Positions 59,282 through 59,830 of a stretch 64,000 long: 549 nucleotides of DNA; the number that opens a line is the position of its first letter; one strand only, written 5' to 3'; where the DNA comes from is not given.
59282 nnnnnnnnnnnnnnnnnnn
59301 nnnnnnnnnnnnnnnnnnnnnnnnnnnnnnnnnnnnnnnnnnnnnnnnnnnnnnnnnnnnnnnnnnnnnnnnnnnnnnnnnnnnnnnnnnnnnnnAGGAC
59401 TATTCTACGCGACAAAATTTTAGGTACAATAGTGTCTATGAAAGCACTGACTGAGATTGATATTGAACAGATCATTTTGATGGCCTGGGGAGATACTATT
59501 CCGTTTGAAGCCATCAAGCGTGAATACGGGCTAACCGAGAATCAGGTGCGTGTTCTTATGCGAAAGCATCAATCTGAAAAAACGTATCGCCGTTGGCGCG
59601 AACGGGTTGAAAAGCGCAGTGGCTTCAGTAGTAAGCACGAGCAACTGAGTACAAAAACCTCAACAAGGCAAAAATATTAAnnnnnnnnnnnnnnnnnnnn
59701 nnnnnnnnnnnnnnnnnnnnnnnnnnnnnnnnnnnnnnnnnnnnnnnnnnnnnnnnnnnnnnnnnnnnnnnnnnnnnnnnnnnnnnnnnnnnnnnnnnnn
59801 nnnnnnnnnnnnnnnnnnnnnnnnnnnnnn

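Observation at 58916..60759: Photolyase/cryptochrome-related protein with apparently swapped domain order, clustered with DUF2805 and a flavin-reductase-like gene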

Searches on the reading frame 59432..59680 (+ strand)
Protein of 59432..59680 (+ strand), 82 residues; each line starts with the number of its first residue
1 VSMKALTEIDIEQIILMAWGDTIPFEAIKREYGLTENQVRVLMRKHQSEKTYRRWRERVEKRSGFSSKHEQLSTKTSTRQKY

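Call 3: search_protein_families(library=pfam, proteins=[window:59432-59680:+], max_evalue=0.1)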
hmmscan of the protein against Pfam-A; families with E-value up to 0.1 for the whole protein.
window:59432-59680:+ (82 aa): 4 families
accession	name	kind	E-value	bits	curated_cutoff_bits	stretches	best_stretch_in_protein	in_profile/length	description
PF10985.13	DUF2805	-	7.4e-20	71.5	22.5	1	13-81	2-67/71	Protein of unknown function (DUF2805)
PF22381.2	Staph_reg_Sar_Rot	-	0.017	15.6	27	1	25-66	3-38/85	Transcriptional regulator SarA/Rot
PF00763.28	THF_DHG_CYH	-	0.031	15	32.8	1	33-79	25-71/115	Tetrahydrofolate dehydrogenase/cyclohydrolase, catalytic domain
PF04545.22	Sigma70_r4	-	0.034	14.1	24.1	1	13-45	11-43/50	Sigma-70, region 4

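Call 4: search_protein_families(library=ncbifam, proteins=[window:59432-59680:+], max_evalue=0.1)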
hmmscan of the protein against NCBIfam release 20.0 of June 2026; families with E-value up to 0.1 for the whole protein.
window:59432-59680:+ (82 aa): 1 family
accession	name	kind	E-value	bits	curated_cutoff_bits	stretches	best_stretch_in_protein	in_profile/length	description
TIGR03643.1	TIGR03643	hypoth_equivalog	1.7e-22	79.3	66.55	1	10-81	1-69/72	TIGR03643 family protein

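Call 66: search_solved_structures(query=A3, max_evalue=10, show_alignments=2)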
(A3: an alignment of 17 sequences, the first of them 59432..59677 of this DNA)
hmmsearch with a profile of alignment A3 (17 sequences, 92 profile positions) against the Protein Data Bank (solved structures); distinct sequences matched with E-value up to 10: 1.
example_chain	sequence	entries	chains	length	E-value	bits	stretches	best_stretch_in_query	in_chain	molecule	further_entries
6eri_AT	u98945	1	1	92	0.82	13.3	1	24-59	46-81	50S ribosomal protein L23, chloroplastic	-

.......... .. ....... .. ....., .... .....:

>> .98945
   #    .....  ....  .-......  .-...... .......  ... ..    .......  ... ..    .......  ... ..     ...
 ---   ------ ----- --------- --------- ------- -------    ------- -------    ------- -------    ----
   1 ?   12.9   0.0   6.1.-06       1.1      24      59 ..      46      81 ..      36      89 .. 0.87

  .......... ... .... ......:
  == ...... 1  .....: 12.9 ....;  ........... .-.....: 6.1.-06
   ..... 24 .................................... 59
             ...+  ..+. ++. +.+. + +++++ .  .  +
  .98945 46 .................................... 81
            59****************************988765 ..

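Call 91: search_dna_similar(query=window:59432-59677:+, collection=plasmids, mode=protein, max_rows=30, max_evalue=0.0001, rows=spread)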
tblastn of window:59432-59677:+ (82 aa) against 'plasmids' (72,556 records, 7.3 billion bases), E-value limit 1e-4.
Records with a match: 43; places in all: 44; records where one place covers at least 80% of the query: 34.
Best place of each record, by identity: <60% 43.
By first word of the organism name: Vibrio 16; Acinetobacter 12; Pseudoalteromonas 7; Nostoc 5; Calothrix 1; Tolypothrix 1; Spirosoma 1.
By predicted mobility (MOB-suite, as given by PLSDB): non-mobilizable 26; mobilizable 16; conjugative 1.
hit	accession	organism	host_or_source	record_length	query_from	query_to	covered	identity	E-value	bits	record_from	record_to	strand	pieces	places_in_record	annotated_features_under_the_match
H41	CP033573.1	Acinetobacter nosocomialis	Homo sapiens,Bacterial culture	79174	2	79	95%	44.9%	3e-12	67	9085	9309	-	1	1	TIGR03643 family protein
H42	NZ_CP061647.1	Acinetobacter seifertii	Homo sapiens,blood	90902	2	79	95%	44.9%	3e-12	67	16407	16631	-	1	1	TIGR03643 family protein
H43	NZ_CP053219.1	Acinetobacter baumannii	Homo sapiens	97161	2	79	95%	44.9%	3e-12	67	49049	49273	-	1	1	TIGR03643 family protein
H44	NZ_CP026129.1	Acinetobacter baumannii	-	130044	2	79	95%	44.9%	3e-12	67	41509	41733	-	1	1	TIGR03643 family protein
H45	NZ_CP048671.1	Acinetobacter sp. YH12138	Pig,feces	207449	2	79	95%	43.6%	1e-10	62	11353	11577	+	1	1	TIGR03643 family protein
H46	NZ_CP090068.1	Acinetobacter sp. SH20PTE14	pig manure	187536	2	79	95%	42.3%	7e-10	60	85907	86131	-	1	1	TIGR03643 family protein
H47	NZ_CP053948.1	Acinetobacter sp. WY4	Euphausia superba,whole organism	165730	10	79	85%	47.1%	3e-11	64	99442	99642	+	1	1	TIGR03643 family protein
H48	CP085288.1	Acinetobacter haemolyticus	single cell,water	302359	10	79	85%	47.1%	3e-11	64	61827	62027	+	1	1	TIGR03643 family protein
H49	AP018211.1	Calothrix brevissima NIES-22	-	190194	1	69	84%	44.9%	3e-10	61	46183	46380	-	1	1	hypothetical protein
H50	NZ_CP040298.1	Nostoc sp. TCL26-01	Leiosporoceros dussii,pure culture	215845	1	69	84%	44.9%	7e-10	60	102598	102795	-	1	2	TIGR03643 family protein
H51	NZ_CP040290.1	Nostoc sp. C057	Phaeoceros,pure culture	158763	1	69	84%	44.9%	1e-9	59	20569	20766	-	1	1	TIGR03643 family protein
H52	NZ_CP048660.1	Acinetobacter piscicola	Pig,feces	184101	2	72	87%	43.7%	2e-9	59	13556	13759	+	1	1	TIGR03643 family protein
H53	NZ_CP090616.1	Vibrio pelagius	single cell,surface seawater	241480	5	79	91%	41.3%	2e-8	56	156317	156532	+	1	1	TIGR03643 family protein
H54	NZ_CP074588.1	Pseudoalteromonas piscicida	mixed culture,water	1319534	6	79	90%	40.5%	7e-9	57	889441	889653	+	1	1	none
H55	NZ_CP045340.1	Vibrio sp. THAF190c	pure culture,Surface of a polyethylene ...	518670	6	79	90%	40.5%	1e-7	54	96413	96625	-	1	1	TIGR03643 family protein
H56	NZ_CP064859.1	Vibrio europaeus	shellfish hatchery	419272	1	79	96%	38.0%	5e-8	55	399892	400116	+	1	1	TIGR03643 family protein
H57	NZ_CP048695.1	Vibrio coralliilyticus OCN008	coral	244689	1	72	88%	41.7%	2e-8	56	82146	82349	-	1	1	TIGR03643 family protein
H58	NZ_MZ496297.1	Vibrio sp.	-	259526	1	72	88%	41.7%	2e-8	56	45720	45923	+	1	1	TIGR03643 family protein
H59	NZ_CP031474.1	Vibrio coralliilyticus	Oyster larvae,Bacterium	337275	1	72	88%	41.7%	2e-8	56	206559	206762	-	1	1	TIGR03643 family protein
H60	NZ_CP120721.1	Vibrio coralliilyticus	tissue sample,sea urchin, ...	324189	1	72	88%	41.7%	1e-7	54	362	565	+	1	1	TIGR03643 family protein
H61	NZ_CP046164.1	Vibrio sp. THAF191c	pure culture,Surface of a polyethylene ...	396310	1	72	88%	41.7%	1e-7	54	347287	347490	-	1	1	TIGR03643 family protein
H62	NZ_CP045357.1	Vibrio sp. THAF64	pure culture,Surface of a sandy ...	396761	1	72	88%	41.7%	1e-7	54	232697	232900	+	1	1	TIGR03643 family protein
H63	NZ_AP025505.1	Vibrio pelagius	-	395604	5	79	91%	40.0%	6e-8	54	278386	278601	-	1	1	TIGR03643 family protein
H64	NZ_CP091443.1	Pseudoalteromonas sp. CF6-2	sediment,South Sea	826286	10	72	77%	47.6%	2e-9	59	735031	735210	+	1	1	TIGR03643 family protein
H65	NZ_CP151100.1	Nostoc sp. UHCC 0302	isolated culture,lake sediment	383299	1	69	84%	43.5%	2e-9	59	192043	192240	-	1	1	TIGR03643 family protein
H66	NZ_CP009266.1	Vibrio coralliilyticus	-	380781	13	72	73%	46.7%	6e-8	55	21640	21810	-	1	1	TIGR03643 family protein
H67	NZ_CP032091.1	Pseudoalteromonas donghaensis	cell culture,seawater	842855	10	72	77%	44.4%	7e-9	57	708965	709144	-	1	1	TIGR03643 family protein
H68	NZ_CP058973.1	Pseudoalteromonas sp. JSTW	cell culture,marine sediment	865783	10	72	77%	44.4%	7e-9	57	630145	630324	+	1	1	TIGR03643 family protein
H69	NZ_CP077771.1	Pseudoalteromonas shioyasakiensis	Haliotis discus hannai,plate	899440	10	72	77%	41.3%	1e-7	54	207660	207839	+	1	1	TIGR03643 family protein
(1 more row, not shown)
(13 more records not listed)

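Call 92: get_annotated_region(hit=H41, flank=4000)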
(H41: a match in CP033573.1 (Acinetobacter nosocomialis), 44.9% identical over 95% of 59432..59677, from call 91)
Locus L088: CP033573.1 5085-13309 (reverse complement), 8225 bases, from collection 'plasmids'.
description: Acinetobacter nosocomialis strain 2010N17-248 plasmid p2010N17-248, complete sequence
organism: Acinetobacter nosocomialis (NCBI taxid 106654)
taxonomy: Bacteria; Pseudomonadota; Gammaproteobacteria; Moraxellales; Moraxellaceae; Acinetobacter; Acinetobacter nosocomialis
host: -; source: Homo sapiens,Bacterial culture; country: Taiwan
typing (MOB-suite, as given by PLSDB): mobilizable; replicon rep_cluster_1656; relaxase MOBP,MOBP
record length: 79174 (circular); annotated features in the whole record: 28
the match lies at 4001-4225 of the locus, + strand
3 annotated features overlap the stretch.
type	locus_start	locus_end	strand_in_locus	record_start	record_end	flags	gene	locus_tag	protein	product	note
CDS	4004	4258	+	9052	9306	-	-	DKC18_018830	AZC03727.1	TIGR03643 family protein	-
CDS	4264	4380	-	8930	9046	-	-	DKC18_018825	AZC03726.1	DUF2256 domain-containing protein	-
CDS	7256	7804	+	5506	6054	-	-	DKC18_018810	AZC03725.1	hypothetical protein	-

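Call 93: get_annotated_region(hit=H53, flank=4000)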
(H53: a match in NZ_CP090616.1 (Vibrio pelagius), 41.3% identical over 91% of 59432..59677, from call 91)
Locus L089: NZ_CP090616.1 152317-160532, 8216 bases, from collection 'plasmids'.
description: Vibrio pelagius strain WXL662 plasmid p_1, complete sequence
organism: Vibrio pelagius (NCBI taxid 28169)
taxonomy: Bacteria; Pseudomonadota; Gammaproteobacteria; Vibrionales; Vibrionaceae; Vibrio; Vibrio pelagius
host: -; source: single cell,surface seawater; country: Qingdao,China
typing (MOB-suite, as given by PLSDB): non-mobilizable
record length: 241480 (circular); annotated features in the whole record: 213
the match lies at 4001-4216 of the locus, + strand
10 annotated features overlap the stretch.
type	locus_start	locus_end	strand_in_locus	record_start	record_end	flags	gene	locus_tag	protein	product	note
CDS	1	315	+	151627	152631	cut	-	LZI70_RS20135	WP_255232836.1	metal-dependent hydrolase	-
CDS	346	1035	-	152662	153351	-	-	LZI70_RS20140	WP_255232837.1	flavin reductase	-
CDS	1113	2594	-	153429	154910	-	-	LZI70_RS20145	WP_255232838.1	deoxyribodipyrimidine photo-lyase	GO:0006281 - DNA repair [Evidence IEA]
CDS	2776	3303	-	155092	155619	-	-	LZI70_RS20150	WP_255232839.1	GNAT family N-acetyltransferase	-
CDS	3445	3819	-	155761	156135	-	-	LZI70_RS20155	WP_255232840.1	hypothetical protein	-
CDS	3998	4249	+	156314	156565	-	-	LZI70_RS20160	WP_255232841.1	TIGR03643 family protein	-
CDS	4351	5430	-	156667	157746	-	-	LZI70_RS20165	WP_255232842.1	ParB family protein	-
CDS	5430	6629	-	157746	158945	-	-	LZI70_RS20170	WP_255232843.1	ParA family protein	-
CDS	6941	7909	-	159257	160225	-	dgcA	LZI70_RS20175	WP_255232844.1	N-acetyl-D-Glu racemase DgcA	-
CDS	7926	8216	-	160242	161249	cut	dgcN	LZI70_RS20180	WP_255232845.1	N-acetyltransferase DgcN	-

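Call 94: get_annotated_region(hit=H50, flank=4000)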
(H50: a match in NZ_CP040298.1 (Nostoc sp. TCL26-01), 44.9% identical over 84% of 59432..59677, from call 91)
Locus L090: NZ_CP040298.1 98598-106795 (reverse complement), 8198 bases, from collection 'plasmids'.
description: Nostoc sp. TCL26-01 plasmid pTCL26-01_A, complete sequence
organism: Nostoc sp. TCL26-01 (NCBI taxid 2576904)
taxonomy: Bacteria; Cyanobacteriota; Cyanophyceae; Nostocales; Nostocaceae; Nostoc; Nostoc sp. TCL26-01
host: -; source: Leiosporoceros dussii,pure culture; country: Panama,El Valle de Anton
typing (MOB-suite, as given by PLSDB): non-mobilizable; mating-pair formation MPF_T
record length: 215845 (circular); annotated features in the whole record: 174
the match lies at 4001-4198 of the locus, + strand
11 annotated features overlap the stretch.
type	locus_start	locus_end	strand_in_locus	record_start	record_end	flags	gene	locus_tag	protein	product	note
CDS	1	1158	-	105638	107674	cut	-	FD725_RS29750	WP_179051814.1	integrase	-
CDS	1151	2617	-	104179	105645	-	-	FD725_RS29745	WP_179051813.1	tyrosine-type recombinase/integrase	GO:0015074 - DNA integration [Evidence IEA]; GO:0006310 - DNA recombination [Evidence IEA]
CDS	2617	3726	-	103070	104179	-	-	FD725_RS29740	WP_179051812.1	tyrosine-type recombinase/integrase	GO:0015074 - DNA integration [Evidence IEA]; GO:0006310 - DNA recombination [Evidence IEA]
CDS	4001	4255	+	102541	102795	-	-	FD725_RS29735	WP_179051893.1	TIGR03643 family protein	-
CDS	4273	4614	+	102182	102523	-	-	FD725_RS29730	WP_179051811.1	hypothetical protein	-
CDS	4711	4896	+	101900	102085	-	-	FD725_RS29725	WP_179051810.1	hypothetical protein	-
CDS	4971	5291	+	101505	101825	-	-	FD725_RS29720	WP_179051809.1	hypothetical protein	-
CDS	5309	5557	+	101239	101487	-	-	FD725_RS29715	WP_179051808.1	hypothetical protein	-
CDS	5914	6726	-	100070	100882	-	-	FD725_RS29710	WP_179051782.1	glycosyltransferase family A protein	-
CDS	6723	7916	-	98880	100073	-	-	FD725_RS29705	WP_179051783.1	bifunctional 5,10-methylenetetrahydrofolate dehydrogenase/5,10-methenyltetrahydrofolate cyclohydrolase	-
CDS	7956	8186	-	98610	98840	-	-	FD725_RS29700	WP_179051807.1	hypothetical protein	-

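Call 95: get_annotated_region(hit=H64, flank=4000)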
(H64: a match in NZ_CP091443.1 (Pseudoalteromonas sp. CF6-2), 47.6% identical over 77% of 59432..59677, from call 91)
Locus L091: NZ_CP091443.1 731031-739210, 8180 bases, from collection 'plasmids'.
description: Pseudoalteromonas sp. CF6-2 plasmid unnamed, complete sequence
organism: Pseudoalteromonas sp. CF6-2 (NCBI taxid 562716)
taxonomy: Bacteria; Pseudomonadota; Gammaproteobacteria; Alteromonadales; Pseudoalteromonadaceae; Pseudoalteromonas; Pseudoalteromonas sp. CF6-2
host: -; source: sediment,South Sea; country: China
typing (MOB-suite, as given by PLSDB): non-mobilizable
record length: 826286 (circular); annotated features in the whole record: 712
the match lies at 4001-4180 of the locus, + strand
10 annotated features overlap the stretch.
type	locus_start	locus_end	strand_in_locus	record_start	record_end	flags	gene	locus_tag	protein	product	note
CDS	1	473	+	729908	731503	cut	-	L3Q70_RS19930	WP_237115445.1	carboxylesterase family protein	-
CDS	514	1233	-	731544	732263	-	-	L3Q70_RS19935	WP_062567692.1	Sir2 family NAD-dependent protein deacetylase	-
CDS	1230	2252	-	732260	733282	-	-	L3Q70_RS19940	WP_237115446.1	kelch repeat-containing protein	-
CDS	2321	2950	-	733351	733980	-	-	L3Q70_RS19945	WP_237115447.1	NAD(P)-dependent oxidoreductase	-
CDS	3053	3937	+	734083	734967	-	-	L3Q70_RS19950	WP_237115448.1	LysR family transcriptional regulator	-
CDS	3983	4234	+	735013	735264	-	-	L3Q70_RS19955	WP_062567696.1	TIGR03643 family protein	-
CDS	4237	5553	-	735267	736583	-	-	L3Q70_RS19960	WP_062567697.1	PAS domain-containing methyl-accepting chemotaxis protein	GO:0006935 - chemotaxis [Evidence IEA]; GO:0007165 - signal transduction [Evidence IEA]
CDS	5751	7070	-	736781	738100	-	-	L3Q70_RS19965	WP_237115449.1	methyl-accepting chemotaxis protein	-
CDS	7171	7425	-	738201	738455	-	-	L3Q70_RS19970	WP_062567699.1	YfhL family 4Fe-4S dicluster ferredoxin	-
CDS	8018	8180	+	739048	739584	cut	-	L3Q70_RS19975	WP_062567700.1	hypothetical protein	-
